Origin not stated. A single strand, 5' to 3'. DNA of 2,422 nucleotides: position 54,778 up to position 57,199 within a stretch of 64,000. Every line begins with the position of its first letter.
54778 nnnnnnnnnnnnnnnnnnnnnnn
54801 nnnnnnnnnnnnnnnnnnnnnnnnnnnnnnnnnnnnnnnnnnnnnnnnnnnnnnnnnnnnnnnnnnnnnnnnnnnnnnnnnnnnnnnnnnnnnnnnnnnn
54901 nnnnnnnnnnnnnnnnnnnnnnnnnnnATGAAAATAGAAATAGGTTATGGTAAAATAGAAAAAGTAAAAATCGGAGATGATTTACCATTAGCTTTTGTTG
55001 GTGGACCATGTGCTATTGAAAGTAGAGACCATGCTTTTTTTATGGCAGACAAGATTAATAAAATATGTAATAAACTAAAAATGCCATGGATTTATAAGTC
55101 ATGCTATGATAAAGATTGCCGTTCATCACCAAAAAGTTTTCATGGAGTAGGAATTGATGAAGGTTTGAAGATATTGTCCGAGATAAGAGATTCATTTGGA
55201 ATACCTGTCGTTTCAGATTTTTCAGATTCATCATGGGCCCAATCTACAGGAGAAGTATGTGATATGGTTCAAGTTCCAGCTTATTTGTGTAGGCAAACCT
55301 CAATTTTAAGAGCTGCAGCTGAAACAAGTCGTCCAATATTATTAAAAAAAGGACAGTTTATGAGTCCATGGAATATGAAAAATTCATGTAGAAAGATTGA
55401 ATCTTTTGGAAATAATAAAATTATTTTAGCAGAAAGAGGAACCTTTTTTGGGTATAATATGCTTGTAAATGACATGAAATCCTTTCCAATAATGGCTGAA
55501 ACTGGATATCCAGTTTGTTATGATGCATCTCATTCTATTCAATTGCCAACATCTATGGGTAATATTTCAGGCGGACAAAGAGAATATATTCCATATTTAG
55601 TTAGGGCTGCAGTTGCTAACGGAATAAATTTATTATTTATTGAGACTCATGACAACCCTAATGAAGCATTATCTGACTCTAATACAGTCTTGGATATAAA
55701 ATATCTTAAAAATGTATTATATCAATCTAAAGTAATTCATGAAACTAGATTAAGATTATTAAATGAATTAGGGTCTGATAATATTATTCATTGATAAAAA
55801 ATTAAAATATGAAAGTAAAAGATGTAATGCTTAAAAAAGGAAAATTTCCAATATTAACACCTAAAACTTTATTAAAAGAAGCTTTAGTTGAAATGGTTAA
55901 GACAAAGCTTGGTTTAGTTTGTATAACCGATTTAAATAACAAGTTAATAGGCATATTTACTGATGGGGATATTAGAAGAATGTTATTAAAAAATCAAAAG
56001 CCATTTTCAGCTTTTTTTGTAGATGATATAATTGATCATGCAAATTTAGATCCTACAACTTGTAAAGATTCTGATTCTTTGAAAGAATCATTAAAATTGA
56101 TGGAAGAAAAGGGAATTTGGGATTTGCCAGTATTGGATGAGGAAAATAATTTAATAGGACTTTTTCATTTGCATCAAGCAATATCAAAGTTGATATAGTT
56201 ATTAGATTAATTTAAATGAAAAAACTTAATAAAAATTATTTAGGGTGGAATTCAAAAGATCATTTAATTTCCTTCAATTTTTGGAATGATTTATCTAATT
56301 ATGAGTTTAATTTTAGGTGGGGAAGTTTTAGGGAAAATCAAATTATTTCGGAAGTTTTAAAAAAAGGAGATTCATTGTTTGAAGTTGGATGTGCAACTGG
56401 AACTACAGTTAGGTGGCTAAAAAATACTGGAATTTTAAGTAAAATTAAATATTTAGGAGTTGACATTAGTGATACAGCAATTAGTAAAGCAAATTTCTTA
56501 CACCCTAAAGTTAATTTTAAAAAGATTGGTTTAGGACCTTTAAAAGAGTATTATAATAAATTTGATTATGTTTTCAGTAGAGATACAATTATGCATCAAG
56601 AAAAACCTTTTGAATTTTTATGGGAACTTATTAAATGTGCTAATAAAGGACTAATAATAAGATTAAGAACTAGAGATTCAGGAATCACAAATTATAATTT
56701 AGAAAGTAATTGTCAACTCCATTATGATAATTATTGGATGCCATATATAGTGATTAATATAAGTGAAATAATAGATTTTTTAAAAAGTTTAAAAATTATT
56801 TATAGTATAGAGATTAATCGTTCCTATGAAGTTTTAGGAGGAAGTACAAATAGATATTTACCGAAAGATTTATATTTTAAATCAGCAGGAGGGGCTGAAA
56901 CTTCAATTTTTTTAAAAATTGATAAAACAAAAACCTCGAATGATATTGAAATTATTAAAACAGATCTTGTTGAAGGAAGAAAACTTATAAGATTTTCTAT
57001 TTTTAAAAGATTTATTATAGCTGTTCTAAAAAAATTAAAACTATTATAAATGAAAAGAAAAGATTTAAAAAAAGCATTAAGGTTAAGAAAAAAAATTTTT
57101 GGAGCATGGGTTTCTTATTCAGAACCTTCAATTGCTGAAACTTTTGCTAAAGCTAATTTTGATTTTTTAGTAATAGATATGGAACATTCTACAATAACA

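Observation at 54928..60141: A Kdo-like 'ulosonic acid' module: divergent KdsA + CBS-only protein + methyltransferase + HpcH aldolase + two SDRs + divergent KdsB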

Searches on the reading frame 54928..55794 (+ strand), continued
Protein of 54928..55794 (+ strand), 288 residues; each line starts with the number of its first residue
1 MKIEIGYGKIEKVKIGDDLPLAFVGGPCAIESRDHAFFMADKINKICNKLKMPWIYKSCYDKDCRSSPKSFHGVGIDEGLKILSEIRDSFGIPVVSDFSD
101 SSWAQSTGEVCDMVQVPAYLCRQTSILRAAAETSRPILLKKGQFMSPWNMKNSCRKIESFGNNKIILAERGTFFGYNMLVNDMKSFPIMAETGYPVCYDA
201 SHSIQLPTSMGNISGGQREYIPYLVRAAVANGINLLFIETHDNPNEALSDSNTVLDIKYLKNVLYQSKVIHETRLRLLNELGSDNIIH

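Call 64: find_related_loci(query=A2, collection=viral_contigs, flank=8000)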
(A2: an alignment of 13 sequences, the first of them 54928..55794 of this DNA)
Query A2 (288 aa) in viral_contigs; peptide patterns used: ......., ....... (x = any residue, [..] = any of these).
10 stretches matched a pattern, but none encodes a relative of the query by tblastn (E <= 1e-3).

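Call 67: search_dna_similar(query=window:54928-55794:+, collection=plasmids, mode=protein, max_rows=15)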
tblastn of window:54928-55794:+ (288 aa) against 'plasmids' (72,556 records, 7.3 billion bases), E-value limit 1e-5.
Records with a match: 121; places in all: 125; records where one place covers at least 80% of the query: 113.
Best place of each record, by identity: <60% 121.
By first word of the organism name: Cereibacter 14; Escherichia 13; Klebsiella 8; Streptomyces 7; Bacillus 5; Sinorhizobium 5; Paracoccus 4; Novosphingobium 4; Ralstonia 3; Acinetobacter 3; and 46 more.
By predicted mobility (MOB-suite, as given by PLSDB): non-mobilizable 96; mobilizable 18; conjugative 7.
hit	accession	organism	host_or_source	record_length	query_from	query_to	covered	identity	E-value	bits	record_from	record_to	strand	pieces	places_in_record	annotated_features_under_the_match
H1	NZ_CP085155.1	Pseudosulfitobacter sp. DSM 107133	cell culture,Seawater from the North ...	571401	10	272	91%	48.3%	6e-77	261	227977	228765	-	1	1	kdsA: 3-deoxy-8-phosphooctulonate synthase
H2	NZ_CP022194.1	Alloyangia pacifica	cell culture,oil-contaminated sediment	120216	10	272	91%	47.9%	7e-69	238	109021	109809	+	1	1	kdsA: 3-deoxy-8-phosphooctulonate synthase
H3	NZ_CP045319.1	Roseivivax sp. THAF197b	pure culture,Surface of a polyethylene ...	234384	6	264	90%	47.7%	3e-74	253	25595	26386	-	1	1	kdsA: 3-deoxy-8-phosphooctulonate synthase | manno-octulosonate cytidylyltransferase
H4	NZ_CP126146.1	Sagittula sp. MA-2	Cell culture,Coastal seawater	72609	13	270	90%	47.7%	3e-71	245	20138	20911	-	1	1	kdsA: 3-deoxy-8-phosphooctulonate synthase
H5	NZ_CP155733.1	Sagittula stellata E-37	Pure Culture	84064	13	270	90%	47.7%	7e-70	241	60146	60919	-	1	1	kdsA: 3-deoxy-8-phosphooctulonate synthase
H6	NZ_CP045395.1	Roseovarius sp. THAF27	pure culture,Surface of a polyethylene ...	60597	10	272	91%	46.4%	7e-78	264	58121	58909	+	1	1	kdsA: 3-deoxy-8-phosphooctulonate synthase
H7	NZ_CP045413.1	Roseovarius sp. THAF8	pure culture,Surface of a polyethylene ...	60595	10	272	91%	46.4%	1e-77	263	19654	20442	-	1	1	kdsA: 3-deoxy-8-phosphooctulonate synthase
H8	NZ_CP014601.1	Salipiger sp. CCB-MM3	mangrove soil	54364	9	272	92%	46.2%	4e-71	244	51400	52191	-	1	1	kdsA: 3-deoxy-8-phosphooctulonate synthase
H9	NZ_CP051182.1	Thalassovita gelatinovora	cell culture,IAM12617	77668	10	264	89%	47.5%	2e-70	242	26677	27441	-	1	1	kdsA: 3-deoxy-8-phosphooctulonate synthase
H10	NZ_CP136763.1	Palleronia sp. LCG004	cell culture,Intertidal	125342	3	264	91%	45.8%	1e-76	260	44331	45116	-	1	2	kdsA: 3-deoxy-8-phosphooctulonate synthase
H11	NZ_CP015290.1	Cereibacter sphaeroides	Cereibacter sphaeroides 2.4.1,single ...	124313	10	264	89%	47.1%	8e-77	261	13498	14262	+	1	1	kdsA: 3-deoxy-8-phosphooctulonate synthase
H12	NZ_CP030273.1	Cereibacter sphaeroides 2.4.1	cell culture,laboratory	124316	10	264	89%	47.1%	8e-77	261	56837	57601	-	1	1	kdsA: 3-deoxy-8-phosphooctulonate synthase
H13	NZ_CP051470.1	Cereibacter sphaeroides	cell culture,laboratory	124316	10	264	89%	47.1%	8e-77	261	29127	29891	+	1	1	kdsA: 3-deoxy-8-phosphooctulonate synthase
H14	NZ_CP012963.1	Cereibacter sphaeroides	cell culture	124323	10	264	89%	47.1%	8e-77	261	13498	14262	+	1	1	kdsA: 3-deoxy-8-phosphooctulonate synthase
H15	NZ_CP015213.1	Cereibacter sphaeroides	Cereibacter sphaeroides 2.4.1,single ...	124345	10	264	89%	47.1%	8e-77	261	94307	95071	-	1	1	kdsA: 3-deoxy-8-phosphooctulonate synthase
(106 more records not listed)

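Call 79: list_cluster_members(proteins=[P0173, P0174, P0175, P0176, P0178, P0180, P0181, P0185, P0187, P0189])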
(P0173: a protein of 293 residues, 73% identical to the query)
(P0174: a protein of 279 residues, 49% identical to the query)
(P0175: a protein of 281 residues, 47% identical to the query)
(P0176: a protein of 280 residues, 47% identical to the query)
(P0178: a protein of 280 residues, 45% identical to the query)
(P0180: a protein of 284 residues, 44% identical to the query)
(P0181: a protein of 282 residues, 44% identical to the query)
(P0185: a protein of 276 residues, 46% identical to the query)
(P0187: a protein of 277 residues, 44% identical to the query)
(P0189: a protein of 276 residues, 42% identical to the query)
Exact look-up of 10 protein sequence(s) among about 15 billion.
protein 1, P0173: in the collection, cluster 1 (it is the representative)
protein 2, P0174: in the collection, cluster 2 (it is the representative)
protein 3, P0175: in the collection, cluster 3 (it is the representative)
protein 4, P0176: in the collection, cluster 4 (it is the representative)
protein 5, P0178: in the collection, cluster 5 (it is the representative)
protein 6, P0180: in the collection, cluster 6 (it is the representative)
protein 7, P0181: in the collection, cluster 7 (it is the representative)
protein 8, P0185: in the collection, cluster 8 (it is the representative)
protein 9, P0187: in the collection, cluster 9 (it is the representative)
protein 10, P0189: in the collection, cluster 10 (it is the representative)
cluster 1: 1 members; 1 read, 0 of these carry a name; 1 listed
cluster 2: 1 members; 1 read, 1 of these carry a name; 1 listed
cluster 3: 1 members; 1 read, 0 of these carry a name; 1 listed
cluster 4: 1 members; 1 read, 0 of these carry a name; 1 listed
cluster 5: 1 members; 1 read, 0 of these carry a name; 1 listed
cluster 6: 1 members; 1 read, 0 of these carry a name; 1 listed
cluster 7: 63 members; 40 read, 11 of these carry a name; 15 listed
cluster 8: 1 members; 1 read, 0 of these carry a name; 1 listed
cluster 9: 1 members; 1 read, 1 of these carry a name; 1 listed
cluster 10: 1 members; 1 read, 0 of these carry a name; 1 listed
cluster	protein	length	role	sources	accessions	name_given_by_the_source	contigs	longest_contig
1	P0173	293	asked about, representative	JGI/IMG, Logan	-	-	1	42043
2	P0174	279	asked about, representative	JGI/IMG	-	2-dehydro-3-deoxyphosphooctonate aldolase (KDO 8-P synthase)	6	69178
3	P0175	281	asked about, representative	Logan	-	-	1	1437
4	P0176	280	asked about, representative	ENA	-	-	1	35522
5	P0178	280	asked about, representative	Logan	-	-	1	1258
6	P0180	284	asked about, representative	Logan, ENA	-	-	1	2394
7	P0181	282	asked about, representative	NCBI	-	-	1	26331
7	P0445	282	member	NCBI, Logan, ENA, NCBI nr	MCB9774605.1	MAG: 3-deoxy-8-phosphooctulonate synthase [Nitrospiraceae bacterium] | 3-deoxy-8-phosphooctulonate synthase [Nitrospiraceae bacterium]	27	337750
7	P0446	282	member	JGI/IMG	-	2-dehydro-3-deoxyphosphooctonate aldolase (KDO 8-P synthase)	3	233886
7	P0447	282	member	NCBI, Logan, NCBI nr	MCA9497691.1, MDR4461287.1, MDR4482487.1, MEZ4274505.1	MAG: 3-deoxy-8-phosphooctulonate synthase [Nitrospirales bacterium] | 3-deoxy-8-phosphooctulonate synthase [Nitrospira sp.]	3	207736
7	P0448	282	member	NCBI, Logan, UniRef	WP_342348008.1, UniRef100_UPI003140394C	3-deoxy-8-phosphooctulonate synthase [uncultured Nitrospira sp.] | 3-deoxy-8-phosphooctulonate synthase n=1 Tax=uncultured Nitrospira sp. TaxID=157176 ...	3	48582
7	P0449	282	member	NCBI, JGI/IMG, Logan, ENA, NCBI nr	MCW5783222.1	MAG: 3-deoxy-8-phosphooctulonate synthase [Nitrospirales bacterium] | 3-deoxy-8-phosphooctulonate synthase [Nitrospirales bacterium]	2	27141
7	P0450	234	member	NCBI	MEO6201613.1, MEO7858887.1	MAG: 3-deoxy-8-phosphooctulonate synthase, partial [Nitrospirales bacterium]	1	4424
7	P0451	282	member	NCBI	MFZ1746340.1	MAG: 3-deoxy-8-phosphooctulonate synthase [Nitrospirales bacterium]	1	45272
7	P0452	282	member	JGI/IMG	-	2-dehydro-3-deoxyphosphooctonate aldolase (KDO 8-P synthase)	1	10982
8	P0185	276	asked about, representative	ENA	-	-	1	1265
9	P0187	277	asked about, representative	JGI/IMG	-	2-dehydro-3-deoxyphosphooctonate aldolase (KDO 8-P synthase)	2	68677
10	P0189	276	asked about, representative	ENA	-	-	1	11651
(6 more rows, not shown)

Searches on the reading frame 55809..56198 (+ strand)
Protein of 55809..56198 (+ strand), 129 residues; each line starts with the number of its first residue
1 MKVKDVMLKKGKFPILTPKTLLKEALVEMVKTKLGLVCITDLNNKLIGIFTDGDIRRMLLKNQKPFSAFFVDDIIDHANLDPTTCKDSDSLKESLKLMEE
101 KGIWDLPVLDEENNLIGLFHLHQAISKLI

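Call 3: search_protein_families(library=pfam, proteins=[window:55809-56198:+])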
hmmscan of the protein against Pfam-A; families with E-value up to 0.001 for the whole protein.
window:55809-56198:+ (129 aa): 1 family
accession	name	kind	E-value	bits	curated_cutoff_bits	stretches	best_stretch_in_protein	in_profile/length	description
PF00571.33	CBS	-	2.2e-18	66.7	24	2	3-60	1-56/57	CBS domain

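Call 4: search_protein_families(library=ncbifam, proteins=[window:55809-56198:+])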
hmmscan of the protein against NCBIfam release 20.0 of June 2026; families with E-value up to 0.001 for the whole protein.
window:55809-56198:+ (129 aa): 17 families
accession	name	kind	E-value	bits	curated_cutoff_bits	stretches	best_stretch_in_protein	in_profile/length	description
TIGR00393.1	kpsF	subfamily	2.8e-20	73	203.7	1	1-120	155-268/268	KpsF/GutQ family sugar-phosphate isomerase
NF008141.0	PRK10892.1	equivalog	1.8e-15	57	505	1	1-124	204-322/328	arabinose-5-phosphate isomerase KdsD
NF008581.0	PRK11543.1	equivalog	2.9e-14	52.8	481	1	2-123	198-314/321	arabinose-5-phosphate isomerase GutQ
NF041552.1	TF_PrdR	equivalog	5.2e-11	41.6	795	1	2-123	7-120/577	sigma-54 dependent transcriptional regulator PrdR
NF053603.1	HhpR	exception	3.3e-09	36.4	520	1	6-119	64-174/282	CBS domain-containing high hydrostatic pressure regulator HhpR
NF011440.0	PRK14869.1-2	equivalog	1.4e-08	33.9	746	0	3-69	69-133/541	putative manganese-dependent inorganic diphosphatase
NF011443.0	PRK14869.1-5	equivalog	1.9e-08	33.2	335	1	74-122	71-119/546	putative manganese-dependent inorganic diphosphatase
NF011447.0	PRK14869.2-3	equivalog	2.1e-07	29.9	522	1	2-64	69-129/540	putative manganese-dependent inorganic diphosphatase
NF011441.0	PRK14869.1-3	equivalog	3.3e-07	29.3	753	0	2-60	69-125/548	putative manganese-dependent inorganic diphosphatase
NF011442.0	PRK14869.1-4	equivalog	2.8e-06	26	400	0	79-122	77-120/543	putative manganese-dependent inorganic diphosphatase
TIGR01302.1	IMP_dehydrog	equivalog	2.8e-05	23.2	481.5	1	16-122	93-194/450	IMP dehydrogenase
NF053863.1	DS11_antiphage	equivalog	8.3e-05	21.8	260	0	75-118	78-121/305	CBS domain-containing anti-phage protein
NF041630.1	CBS_CbpB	equivalog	0.00011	22.1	125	0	1-62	81-134/143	cyclic-di-AMP-binding protein CbpB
NF011449.0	PRK14869.2-5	equivalog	0.00021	20.5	411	0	2-58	149-204/451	putative manganese-dependent inorganic diphosphatase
TIGR01186.1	proV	subfamily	0.00022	20.5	326.6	1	3-119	241-348/363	betaine/proline/choline family ABC transporter ATP-binding protein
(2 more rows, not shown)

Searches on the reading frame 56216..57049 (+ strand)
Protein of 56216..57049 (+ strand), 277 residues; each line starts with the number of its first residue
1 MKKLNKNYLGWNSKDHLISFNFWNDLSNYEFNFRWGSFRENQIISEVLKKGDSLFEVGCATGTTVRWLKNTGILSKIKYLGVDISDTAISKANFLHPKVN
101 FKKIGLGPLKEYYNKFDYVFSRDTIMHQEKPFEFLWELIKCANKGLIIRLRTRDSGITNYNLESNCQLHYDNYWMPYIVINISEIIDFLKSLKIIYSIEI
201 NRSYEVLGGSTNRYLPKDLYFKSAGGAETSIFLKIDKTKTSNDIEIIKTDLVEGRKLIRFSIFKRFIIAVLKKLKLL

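Call 3: search_protein_families(library=pfam, proteins=[window:56216-57049:+])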
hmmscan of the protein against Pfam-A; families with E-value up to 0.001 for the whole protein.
window:56216-57049:+ (277 aa): 6 families
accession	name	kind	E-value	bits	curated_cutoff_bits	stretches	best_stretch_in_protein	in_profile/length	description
PF13847.12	Methyltransf_31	-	4.7e-10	39.8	27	1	49-154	2-113/145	Methyltransferase domain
PF08242.18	Methyltransf_12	-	5.1e-08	34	30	1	56-143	2-93/98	Methyltransferase domain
PF08241.18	Methyltransf_11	-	1e-07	32.9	21.2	1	56-144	2-89/95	Methyltransferase domain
PF13649.12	Methyltransf_25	-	2.2e-07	31.9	27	1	56-138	3-89/97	Methyltransferase domain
PF13489.12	Methyltransf_23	-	3.3e-07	30.6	27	1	45-155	17-121/164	Methyltransferase domain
PF07021.18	MetW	-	3e-05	24.2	21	1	42-147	5-107/193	Methionine biosynthesis protein MetW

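Call 4: search_protein_families(library=ncbifam, proteins=[window:56216-57049:+])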
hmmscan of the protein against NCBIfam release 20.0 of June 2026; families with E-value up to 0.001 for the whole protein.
window:56216-57049:+ (277 aa): 5 families
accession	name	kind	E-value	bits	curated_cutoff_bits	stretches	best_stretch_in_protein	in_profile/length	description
TIGR03587.1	Pse_Me-ase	hypoth_equivalog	1.7e-05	25.1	112.05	1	47-129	40-119/204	pseudaminic acid biosynthesis-associated methylase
NF011650.0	PRK15068.1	equivalog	2.9e-05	23.1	209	1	33-145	103-220/324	tRNA 5-methoxyuridine(34)/uridine 5-oxyacetic acid(34) synthase CmoB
TIGR02081.1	metW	equivalog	0.0001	21.9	189.5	1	42-147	5-107/194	methionine biosynthesis protein MetW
NF045667.1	MTase_DVU1556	equivalog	0.00039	19.9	155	1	48-140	20-109/213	DVU_1556 family methyltransferase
TIGR02021.1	BchM-ChlM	equivalog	0.00073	19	158.9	0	45-128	49-131/218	magnesium protoporphyrin IX methyltransferase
